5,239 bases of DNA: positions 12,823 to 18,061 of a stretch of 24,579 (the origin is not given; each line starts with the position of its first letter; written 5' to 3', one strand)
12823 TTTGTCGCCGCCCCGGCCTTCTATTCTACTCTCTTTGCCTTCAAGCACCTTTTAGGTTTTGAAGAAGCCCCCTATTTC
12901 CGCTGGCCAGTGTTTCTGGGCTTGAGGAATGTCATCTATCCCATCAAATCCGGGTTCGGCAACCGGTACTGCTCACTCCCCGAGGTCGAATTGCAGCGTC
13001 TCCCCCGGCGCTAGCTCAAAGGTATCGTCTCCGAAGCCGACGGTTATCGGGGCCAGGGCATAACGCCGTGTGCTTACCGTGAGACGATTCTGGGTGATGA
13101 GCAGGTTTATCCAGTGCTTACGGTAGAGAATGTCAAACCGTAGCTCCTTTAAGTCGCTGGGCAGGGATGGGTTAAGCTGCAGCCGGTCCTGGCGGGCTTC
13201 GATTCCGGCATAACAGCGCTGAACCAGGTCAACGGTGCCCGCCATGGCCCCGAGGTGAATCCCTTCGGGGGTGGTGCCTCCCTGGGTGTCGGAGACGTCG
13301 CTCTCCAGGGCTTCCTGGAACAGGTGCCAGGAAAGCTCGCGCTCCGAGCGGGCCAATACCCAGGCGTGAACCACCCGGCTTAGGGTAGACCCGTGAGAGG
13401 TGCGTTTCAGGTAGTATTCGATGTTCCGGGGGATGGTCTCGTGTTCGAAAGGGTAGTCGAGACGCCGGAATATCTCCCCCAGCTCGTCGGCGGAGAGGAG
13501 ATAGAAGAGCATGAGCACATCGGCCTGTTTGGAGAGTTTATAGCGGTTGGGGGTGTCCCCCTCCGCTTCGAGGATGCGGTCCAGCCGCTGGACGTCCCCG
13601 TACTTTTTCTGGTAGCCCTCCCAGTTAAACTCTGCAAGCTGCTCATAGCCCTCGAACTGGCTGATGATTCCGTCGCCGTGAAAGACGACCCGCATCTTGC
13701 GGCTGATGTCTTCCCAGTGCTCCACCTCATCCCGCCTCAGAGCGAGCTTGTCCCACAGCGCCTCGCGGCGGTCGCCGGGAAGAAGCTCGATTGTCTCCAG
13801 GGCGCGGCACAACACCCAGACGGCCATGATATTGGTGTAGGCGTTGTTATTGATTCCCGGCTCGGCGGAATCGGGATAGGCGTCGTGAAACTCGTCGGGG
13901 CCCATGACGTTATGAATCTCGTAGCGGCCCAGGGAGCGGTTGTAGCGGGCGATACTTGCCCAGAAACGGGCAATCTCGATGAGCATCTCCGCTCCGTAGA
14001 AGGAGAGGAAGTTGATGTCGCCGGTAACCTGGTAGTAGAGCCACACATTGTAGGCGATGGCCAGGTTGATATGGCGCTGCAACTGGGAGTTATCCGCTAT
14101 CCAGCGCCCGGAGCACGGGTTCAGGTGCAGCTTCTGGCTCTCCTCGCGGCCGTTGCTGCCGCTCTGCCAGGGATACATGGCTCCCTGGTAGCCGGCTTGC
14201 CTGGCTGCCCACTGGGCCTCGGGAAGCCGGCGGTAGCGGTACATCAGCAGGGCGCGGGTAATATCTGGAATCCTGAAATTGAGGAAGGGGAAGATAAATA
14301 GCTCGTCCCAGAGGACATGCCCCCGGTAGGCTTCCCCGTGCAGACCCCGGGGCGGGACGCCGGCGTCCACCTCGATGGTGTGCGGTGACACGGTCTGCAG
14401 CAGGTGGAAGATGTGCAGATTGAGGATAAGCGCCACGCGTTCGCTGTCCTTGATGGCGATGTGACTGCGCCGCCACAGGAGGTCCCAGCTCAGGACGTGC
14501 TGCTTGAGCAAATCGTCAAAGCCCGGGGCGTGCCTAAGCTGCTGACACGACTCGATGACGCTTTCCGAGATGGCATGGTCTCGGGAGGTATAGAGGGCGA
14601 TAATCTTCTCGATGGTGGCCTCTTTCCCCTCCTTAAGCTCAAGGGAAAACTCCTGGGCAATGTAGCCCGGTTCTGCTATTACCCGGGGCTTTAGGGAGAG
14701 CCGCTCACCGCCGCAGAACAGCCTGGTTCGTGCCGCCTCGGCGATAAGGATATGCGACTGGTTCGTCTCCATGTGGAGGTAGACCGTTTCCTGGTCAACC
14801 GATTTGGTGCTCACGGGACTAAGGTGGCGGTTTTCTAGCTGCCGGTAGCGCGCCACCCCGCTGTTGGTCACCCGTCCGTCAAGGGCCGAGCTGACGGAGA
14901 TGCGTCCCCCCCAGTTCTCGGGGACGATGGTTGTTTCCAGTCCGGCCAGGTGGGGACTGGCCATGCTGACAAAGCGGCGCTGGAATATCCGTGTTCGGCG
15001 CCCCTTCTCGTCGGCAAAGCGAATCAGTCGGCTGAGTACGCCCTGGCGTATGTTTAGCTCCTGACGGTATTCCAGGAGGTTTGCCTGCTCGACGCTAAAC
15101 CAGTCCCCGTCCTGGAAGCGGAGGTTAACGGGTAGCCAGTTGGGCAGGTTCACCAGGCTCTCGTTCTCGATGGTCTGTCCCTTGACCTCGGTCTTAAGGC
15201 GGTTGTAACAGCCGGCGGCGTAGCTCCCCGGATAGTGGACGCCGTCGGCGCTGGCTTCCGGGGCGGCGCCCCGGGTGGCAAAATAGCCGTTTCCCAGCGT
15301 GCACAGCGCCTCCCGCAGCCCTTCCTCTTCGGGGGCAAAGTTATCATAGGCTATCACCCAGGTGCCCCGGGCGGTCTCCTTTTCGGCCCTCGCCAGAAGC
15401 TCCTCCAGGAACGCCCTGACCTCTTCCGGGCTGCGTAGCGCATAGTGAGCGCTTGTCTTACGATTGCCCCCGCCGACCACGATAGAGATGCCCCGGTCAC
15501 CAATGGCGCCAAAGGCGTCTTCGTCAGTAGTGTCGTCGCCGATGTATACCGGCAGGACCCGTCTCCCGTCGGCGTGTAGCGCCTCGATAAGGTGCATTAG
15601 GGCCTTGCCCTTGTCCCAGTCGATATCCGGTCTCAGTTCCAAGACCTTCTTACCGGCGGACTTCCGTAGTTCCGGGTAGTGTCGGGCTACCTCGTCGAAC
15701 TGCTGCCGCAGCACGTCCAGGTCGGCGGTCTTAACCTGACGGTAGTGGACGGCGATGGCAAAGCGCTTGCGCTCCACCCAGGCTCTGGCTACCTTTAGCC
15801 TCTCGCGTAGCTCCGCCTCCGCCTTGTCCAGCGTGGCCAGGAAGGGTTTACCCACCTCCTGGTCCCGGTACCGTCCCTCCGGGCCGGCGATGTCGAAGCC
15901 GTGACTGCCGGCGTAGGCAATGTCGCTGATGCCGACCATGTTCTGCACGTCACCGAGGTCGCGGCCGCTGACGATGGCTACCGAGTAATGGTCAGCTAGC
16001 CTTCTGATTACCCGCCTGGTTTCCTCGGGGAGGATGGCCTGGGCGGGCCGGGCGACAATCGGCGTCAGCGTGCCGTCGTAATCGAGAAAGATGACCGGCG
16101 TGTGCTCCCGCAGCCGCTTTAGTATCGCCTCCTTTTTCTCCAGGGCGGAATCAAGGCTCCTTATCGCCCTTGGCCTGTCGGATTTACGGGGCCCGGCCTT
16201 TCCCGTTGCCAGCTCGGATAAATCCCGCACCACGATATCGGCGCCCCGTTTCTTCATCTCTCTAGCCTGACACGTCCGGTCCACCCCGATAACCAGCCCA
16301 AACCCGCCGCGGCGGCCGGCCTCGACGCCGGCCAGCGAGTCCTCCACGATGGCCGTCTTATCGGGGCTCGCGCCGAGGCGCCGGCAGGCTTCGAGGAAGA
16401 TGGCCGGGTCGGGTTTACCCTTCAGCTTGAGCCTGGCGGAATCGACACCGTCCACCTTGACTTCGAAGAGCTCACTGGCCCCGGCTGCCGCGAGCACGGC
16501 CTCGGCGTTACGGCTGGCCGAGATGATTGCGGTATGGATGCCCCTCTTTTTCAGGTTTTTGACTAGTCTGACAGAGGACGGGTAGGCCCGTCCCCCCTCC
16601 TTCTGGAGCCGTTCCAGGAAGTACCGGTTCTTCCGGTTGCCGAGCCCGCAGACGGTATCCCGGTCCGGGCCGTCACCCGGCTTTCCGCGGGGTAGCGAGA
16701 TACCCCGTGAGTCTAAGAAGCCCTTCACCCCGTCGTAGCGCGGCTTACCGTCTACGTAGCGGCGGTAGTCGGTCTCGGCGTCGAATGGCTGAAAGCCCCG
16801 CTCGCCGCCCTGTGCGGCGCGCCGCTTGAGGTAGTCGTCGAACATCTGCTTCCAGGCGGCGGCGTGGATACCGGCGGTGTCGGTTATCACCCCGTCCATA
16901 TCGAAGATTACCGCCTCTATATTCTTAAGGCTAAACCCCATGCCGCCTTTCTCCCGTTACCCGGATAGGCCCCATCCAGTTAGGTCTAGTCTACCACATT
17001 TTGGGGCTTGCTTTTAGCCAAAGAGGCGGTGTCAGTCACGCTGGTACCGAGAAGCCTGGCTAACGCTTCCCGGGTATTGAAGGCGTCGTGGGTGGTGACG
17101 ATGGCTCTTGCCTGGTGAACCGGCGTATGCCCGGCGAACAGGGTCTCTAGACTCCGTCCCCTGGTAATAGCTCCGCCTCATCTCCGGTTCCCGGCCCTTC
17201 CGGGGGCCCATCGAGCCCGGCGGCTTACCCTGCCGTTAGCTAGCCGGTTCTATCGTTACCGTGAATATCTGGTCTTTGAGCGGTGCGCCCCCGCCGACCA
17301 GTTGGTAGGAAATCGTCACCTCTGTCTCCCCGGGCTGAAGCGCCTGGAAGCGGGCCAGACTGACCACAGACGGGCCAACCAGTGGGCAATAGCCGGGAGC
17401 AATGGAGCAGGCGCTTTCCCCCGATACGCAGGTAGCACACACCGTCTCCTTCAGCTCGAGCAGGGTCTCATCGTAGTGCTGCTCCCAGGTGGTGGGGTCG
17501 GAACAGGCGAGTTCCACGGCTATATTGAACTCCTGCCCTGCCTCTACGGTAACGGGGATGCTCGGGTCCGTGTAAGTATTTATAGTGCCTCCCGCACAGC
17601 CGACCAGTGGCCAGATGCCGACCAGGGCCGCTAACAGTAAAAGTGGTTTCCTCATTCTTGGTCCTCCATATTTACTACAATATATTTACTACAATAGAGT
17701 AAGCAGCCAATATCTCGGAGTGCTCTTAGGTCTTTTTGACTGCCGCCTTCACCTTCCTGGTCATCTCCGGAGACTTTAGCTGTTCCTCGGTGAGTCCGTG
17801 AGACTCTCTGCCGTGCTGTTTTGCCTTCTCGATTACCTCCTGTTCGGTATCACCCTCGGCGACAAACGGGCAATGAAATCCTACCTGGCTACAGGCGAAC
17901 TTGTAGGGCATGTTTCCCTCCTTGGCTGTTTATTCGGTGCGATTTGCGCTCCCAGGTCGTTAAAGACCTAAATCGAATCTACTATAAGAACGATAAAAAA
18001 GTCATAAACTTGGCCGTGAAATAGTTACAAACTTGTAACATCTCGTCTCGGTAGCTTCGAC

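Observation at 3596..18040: Seven-copy 65-bp promoter module defines an unnamed OmpR/PhoB-like regulon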

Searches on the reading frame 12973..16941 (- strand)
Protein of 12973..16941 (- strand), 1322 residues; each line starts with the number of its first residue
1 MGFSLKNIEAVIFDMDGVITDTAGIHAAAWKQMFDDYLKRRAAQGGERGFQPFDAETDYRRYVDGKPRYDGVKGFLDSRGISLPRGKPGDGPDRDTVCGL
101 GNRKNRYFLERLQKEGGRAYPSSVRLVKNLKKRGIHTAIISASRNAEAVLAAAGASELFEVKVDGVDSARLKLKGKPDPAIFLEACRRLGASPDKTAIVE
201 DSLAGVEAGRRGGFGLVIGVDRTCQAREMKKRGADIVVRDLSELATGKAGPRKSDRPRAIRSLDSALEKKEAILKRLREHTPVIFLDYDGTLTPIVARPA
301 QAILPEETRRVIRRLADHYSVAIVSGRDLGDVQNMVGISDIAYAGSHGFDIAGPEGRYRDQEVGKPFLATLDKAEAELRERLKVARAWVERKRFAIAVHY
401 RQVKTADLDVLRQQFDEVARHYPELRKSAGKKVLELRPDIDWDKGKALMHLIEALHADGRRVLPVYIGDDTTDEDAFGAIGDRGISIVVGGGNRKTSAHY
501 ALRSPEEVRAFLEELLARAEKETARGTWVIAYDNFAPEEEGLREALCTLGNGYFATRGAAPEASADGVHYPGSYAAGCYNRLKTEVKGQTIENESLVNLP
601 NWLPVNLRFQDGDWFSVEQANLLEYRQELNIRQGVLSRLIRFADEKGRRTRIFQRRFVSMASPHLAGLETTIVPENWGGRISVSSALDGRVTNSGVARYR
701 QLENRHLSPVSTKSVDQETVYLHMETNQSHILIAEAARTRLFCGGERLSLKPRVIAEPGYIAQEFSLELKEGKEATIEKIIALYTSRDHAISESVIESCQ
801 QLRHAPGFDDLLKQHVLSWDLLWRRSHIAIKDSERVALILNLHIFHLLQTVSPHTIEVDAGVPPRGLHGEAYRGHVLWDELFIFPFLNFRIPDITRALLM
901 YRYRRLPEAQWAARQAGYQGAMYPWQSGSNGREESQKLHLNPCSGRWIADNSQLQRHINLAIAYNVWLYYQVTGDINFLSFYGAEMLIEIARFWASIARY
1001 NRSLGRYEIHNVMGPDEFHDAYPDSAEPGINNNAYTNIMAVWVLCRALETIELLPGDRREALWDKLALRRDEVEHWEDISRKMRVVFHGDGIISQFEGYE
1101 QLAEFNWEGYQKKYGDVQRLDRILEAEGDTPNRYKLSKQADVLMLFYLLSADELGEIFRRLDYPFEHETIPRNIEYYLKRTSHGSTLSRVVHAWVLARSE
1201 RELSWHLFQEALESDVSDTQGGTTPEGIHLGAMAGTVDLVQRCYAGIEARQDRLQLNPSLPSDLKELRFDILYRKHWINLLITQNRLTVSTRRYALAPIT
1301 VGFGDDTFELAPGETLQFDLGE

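Call 6: search_protein_families(library=pfam, proteins=[window:12973-16941:-])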
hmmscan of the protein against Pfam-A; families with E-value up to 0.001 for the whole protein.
window:12973-16941:- (1322 aa): 7 families
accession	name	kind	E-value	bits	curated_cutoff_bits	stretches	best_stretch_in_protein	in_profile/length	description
PF03632.21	Glyco_hydro_65m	-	2.3e-130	435.3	27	1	842-1237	2-370/371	Glycosyl hydrolase family 65 central catalytic domain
PF03636.21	Glyco_hydro_65N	-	1.4e-72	244.6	26.6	1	532-787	2-233/233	Glycosyl hydrolase family 65, N-terminal domain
PF02358.22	Trehalose_PPase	-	3.1e-49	167.6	27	1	285-505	1-234/235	Trehalose-phosphatase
PF00702.32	Hydrolase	-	5.5e-29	102.4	26.4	1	8-213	1-191/191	haloacid dehalogenase-like hydrolase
PF13419.12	HAD_2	-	3e-16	60.5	23.8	1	11-213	1-172/178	Haloacid dehalogenase-like hydrolase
PF03633.20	Glyco_hydro_65C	-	2.4e-10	40.4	22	1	1248-1309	2-61/62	Glycosyl hydrolase family 65, C-terminal domain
PF13242.12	Hydrolase_like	-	2.2e-05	24.7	22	1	175-244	3-75/75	HAD-hyrolase-like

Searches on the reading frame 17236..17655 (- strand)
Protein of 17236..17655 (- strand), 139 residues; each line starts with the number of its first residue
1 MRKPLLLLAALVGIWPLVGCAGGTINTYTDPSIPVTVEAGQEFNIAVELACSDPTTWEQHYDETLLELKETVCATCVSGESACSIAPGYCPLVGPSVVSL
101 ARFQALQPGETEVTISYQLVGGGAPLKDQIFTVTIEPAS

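Call 6: search_protein_families(library=pfam, proteins=[window:17236-17655:-])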
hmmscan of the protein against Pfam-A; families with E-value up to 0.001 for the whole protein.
window:17236-17655:- (139 aa): 1 family
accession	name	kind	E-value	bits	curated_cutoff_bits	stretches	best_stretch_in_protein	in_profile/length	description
PF09394.16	Inhibitor_I42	-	0.00012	22.8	27.2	1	37-135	2-91/91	Chagasin family peptidase inhibitor I42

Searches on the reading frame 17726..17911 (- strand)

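Call 6: search_protein_families(library=pfam, proteins=[window:17726-17911:-])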
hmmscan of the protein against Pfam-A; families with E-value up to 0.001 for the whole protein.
window:17726-17911:- (61 aa): 1 family
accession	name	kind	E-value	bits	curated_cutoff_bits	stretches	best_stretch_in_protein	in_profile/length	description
PF06348.16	DUF1059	-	4.3e-15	56.1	21.1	1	3-60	2-56/56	Protein of unknown function (DUF1059)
